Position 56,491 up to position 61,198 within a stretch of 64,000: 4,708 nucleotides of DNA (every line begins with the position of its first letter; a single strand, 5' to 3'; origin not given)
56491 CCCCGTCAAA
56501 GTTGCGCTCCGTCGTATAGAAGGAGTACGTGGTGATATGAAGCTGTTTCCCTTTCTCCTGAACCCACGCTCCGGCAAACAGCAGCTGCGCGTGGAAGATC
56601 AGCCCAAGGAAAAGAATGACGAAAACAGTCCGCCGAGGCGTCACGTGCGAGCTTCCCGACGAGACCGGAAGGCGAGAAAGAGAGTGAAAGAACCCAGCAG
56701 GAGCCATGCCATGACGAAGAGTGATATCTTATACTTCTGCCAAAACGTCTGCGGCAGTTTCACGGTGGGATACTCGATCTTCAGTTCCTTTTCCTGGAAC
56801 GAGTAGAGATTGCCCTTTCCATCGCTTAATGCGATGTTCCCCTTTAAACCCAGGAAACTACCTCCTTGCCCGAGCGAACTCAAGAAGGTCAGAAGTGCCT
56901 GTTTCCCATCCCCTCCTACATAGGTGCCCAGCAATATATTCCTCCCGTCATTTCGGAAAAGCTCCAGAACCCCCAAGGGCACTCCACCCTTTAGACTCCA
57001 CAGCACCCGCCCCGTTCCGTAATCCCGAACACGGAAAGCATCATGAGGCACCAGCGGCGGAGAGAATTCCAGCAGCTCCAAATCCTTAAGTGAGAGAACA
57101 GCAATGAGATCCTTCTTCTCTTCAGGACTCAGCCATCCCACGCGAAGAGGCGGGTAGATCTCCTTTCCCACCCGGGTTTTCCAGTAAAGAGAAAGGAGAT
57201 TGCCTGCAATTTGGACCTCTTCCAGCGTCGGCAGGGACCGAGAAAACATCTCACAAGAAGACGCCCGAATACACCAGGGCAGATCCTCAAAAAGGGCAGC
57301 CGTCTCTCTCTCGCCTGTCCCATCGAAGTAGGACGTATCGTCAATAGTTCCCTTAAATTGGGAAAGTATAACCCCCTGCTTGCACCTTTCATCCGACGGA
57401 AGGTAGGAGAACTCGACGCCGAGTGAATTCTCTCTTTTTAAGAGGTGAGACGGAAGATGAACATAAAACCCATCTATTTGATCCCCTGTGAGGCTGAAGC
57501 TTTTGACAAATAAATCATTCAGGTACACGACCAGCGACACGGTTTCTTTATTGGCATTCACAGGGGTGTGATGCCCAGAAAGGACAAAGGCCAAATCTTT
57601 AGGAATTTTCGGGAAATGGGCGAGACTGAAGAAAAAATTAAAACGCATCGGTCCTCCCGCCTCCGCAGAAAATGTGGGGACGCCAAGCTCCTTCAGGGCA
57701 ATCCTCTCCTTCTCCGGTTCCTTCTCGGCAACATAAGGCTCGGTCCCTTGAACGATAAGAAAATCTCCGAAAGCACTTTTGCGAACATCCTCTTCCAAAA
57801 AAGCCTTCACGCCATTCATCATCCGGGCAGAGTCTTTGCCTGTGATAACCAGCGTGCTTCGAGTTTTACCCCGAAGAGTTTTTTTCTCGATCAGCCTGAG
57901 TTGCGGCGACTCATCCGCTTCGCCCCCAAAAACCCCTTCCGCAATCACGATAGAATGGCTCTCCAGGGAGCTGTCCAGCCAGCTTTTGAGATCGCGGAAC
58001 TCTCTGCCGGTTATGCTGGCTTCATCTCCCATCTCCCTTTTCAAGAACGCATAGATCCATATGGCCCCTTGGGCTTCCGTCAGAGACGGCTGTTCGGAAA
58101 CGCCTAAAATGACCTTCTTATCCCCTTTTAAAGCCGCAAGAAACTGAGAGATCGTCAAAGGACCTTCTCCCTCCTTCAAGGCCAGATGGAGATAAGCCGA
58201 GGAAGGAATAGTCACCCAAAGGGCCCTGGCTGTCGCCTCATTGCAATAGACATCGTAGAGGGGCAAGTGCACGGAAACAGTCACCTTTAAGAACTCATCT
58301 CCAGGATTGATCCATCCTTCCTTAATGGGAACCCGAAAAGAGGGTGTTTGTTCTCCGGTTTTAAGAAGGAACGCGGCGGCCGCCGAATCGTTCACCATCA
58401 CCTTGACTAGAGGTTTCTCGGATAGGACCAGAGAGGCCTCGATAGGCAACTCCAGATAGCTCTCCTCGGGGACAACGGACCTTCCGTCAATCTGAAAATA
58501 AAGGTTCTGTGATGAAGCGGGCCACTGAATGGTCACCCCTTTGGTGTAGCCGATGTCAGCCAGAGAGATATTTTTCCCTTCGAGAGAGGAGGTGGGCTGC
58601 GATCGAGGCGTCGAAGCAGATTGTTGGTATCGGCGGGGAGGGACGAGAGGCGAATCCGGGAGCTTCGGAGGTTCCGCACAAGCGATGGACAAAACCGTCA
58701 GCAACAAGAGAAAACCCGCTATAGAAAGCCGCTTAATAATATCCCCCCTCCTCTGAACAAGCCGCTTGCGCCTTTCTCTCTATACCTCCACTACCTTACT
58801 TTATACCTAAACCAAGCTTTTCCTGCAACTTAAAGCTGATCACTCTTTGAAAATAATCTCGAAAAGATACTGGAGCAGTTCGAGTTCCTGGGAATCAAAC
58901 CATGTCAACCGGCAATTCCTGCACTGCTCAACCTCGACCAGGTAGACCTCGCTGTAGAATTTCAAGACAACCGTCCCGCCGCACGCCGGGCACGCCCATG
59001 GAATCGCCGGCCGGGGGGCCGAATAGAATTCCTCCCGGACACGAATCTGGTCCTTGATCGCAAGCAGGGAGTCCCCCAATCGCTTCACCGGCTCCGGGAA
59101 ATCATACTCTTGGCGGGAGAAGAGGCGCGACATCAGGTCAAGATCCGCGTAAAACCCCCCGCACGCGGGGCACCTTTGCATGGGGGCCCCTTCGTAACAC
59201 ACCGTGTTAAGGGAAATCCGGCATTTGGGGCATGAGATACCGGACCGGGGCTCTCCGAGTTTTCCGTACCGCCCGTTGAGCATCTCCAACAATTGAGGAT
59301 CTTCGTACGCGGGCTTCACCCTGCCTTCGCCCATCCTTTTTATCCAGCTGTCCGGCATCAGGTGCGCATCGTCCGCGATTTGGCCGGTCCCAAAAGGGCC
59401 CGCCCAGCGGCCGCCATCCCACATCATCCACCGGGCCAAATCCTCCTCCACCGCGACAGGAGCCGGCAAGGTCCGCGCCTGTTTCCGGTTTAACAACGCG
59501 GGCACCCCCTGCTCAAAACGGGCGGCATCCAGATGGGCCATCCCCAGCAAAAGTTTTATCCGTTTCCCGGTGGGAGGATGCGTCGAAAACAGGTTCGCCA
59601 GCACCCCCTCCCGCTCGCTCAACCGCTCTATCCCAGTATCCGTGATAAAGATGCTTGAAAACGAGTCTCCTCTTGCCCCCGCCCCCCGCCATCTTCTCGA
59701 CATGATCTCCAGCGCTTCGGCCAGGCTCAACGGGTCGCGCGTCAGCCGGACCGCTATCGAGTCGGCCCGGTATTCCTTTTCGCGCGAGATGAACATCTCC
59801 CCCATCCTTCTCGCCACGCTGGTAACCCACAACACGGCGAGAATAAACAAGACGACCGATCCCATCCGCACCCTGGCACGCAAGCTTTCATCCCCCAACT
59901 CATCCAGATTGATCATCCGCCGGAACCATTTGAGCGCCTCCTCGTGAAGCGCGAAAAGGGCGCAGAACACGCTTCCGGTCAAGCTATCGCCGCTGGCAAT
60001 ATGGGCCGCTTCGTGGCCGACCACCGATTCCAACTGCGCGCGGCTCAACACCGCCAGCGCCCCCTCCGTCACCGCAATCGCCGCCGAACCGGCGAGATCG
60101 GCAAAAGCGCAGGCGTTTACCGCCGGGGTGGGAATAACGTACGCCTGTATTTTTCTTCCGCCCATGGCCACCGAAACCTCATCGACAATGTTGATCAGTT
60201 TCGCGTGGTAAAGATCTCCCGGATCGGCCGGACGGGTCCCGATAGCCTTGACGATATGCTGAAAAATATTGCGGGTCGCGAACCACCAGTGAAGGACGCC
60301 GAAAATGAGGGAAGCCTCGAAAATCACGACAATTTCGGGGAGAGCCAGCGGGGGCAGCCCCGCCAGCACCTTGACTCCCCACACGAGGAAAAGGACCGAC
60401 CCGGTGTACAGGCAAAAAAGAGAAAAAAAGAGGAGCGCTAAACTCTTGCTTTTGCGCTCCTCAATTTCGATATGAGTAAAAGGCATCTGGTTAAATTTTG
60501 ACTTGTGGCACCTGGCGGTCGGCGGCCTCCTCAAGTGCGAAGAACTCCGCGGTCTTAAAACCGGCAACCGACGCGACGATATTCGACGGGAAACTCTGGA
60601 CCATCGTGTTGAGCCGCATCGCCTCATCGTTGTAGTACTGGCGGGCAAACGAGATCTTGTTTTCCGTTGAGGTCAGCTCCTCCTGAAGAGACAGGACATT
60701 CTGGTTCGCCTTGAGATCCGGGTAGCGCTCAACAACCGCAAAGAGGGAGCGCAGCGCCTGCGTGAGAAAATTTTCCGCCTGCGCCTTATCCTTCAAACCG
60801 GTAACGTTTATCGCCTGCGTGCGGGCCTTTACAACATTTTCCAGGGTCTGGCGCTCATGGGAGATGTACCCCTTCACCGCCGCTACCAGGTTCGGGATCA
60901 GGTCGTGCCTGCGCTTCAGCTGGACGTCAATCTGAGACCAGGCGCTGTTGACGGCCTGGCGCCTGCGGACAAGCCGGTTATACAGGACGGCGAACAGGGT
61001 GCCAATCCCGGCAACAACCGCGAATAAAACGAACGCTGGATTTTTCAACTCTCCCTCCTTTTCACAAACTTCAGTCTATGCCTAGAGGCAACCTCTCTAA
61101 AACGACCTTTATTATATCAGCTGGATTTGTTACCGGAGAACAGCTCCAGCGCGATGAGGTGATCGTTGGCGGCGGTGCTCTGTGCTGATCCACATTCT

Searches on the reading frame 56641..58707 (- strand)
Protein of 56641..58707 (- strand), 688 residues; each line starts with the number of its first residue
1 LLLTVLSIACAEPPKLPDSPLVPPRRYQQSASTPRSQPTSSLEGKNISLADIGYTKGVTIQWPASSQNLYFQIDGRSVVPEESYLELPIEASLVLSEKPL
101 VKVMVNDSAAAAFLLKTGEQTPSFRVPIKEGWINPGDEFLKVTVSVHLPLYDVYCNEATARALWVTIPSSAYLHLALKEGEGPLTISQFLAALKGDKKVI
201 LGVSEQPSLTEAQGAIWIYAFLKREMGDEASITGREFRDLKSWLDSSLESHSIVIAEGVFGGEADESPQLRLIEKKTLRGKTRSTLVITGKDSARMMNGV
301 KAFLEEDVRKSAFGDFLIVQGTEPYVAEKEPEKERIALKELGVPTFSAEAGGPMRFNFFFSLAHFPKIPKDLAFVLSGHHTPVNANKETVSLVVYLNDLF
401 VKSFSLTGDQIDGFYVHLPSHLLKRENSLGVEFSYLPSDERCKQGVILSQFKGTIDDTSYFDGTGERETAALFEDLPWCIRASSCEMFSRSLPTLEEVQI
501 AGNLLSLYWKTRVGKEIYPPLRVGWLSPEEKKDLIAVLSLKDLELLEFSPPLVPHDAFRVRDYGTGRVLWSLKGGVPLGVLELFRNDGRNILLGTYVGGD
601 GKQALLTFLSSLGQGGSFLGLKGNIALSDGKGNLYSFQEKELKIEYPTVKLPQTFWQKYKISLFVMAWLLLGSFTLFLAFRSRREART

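Call 5: search_protein_families(library=pfam, proteins=[window:56641-58707:-], max_evalue=0.01)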
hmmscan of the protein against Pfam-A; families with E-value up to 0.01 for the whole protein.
window:56641-58707:- (688 aa): 1 family
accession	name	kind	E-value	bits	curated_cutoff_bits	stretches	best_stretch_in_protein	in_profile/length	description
PF03170.19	BcsB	-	1.6e-19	70.2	21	1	45-462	4-442/606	Bacterial cellulose synthase subunit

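Call 6: search_protein_families(library=ncbifam, proteins=[window:56641-58707:-], max_evalue=0.01)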
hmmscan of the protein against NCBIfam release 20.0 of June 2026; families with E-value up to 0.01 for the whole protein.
window:56641-58707:- (688 aa): 3 families
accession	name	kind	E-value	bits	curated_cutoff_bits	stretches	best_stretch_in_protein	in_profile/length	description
NF008330.0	PRK11114.2-4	subfamily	1.4e-06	26.7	945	0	30-178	37-184/761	cellulose biosynthesis cyclic di-GMP-binding regulatory protein BcsB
NF008323.1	PRK11114.1-1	equivalog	0.00011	20.5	750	0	95-178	53-134/712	cellulose biosynthesis cyclic di-GMP-binding regulatory protein BcsB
NF008329.0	PRK11114.2-3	equivalog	0.00063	18.3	1098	1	280-454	261-444/713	cellulose biosynthesis cyclic di-GMP-binding regulatory protein BcsB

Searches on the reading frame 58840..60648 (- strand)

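Call 5: search_protein_families(library=pfam, proteins=[window:58840-60648:-], max_evalue=0.01)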
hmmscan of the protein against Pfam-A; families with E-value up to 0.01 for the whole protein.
window:58840-60648:- (602 aa): 2 families
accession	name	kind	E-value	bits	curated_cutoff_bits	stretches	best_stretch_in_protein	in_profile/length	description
PF01435.24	Peptidase_M48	-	1.3e-20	74.4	20.3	1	153-369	9-184/186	Peptidase family M48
PF13453.11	Zn_ribbon_TFIIB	-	9.3e-13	47.8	22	2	473-510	2-39/41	Transcription factor zinc-finger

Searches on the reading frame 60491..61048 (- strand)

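Call 5: search_protein_families(library=pfam, proteins=[window:60491-61048:-], max_evalue=0.01)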
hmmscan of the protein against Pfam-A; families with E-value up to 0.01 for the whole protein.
window:60491-61048:- (185 aa): 1 family
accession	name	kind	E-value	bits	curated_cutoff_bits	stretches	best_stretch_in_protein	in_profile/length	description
PF04011.17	LemA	-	4.4e-60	202.3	26.2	1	36-184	1-148/149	LemA family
